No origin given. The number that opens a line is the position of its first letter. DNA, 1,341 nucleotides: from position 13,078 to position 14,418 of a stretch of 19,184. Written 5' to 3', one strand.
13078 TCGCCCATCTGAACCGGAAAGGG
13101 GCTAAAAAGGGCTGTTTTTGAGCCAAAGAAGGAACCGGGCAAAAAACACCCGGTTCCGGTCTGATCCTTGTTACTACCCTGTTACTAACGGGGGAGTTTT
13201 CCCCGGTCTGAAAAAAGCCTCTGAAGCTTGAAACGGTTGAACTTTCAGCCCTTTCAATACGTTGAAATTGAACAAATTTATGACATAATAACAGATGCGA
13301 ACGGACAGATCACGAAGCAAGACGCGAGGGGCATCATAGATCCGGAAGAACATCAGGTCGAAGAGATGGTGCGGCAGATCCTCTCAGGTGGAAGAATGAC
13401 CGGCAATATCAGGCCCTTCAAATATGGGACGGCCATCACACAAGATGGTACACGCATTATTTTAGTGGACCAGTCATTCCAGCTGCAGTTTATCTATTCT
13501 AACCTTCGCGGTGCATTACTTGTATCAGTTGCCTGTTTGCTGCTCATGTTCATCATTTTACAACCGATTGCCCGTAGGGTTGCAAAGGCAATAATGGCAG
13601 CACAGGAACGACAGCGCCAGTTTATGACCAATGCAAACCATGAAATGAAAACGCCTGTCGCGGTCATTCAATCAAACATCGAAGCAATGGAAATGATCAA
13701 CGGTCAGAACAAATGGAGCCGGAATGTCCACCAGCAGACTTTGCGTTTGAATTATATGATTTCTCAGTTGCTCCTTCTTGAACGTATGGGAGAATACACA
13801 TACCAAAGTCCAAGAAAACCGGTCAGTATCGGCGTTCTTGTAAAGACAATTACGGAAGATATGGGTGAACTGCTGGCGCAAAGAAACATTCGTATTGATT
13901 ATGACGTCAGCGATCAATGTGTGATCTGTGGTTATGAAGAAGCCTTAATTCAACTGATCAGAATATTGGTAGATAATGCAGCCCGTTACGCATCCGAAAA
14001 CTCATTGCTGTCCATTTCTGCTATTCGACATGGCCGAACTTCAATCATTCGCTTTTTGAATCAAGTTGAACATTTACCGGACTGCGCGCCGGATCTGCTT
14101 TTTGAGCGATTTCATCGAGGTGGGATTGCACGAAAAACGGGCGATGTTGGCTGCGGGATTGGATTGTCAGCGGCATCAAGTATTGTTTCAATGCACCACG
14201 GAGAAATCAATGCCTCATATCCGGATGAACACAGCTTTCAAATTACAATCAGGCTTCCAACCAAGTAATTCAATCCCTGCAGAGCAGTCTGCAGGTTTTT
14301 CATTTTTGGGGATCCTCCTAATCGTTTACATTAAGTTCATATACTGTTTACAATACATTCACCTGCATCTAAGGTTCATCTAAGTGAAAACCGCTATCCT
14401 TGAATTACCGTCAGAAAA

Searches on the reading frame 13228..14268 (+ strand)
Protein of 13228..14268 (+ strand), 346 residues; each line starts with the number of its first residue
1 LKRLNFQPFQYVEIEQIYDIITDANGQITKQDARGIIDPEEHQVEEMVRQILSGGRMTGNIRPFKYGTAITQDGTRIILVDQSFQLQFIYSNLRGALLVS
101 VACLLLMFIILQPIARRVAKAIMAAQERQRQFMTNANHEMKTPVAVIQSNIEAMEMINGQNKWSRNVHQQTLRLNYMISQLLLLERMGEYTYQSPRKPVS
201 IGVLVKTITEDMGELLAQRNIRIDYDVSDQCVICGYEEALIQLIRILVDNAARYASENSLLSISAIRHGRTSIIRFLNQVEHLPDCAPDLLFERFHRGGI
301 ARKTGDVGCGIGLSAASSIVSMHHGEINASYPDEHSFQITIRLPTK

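Call 79: search_protein_families(library=pfam, proteins=[window:13228-14268:+], max_evalue=0.01)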
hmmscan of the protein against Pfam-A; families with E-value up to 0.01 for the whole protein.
window:13228-14268:+ (346 aa): 3 families
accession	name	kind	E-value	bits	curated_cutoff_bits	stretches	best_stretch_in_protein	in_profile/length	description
PF00512.31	HisKA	-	3.4e-10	40.3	26.9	1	129-188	2-64/66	His Kinase A (phospho-acceptor) domain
PF02518.31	HATPase_c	-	7e-10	39.8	26.4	1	237-345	3-109/111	Histidine kinase-, DNA gyrase B-, and HSP90-like ATPase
PF14501.12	HATPase_c_5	-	3.4e-05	24.1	22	1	238-343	4-101/102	GHKL domain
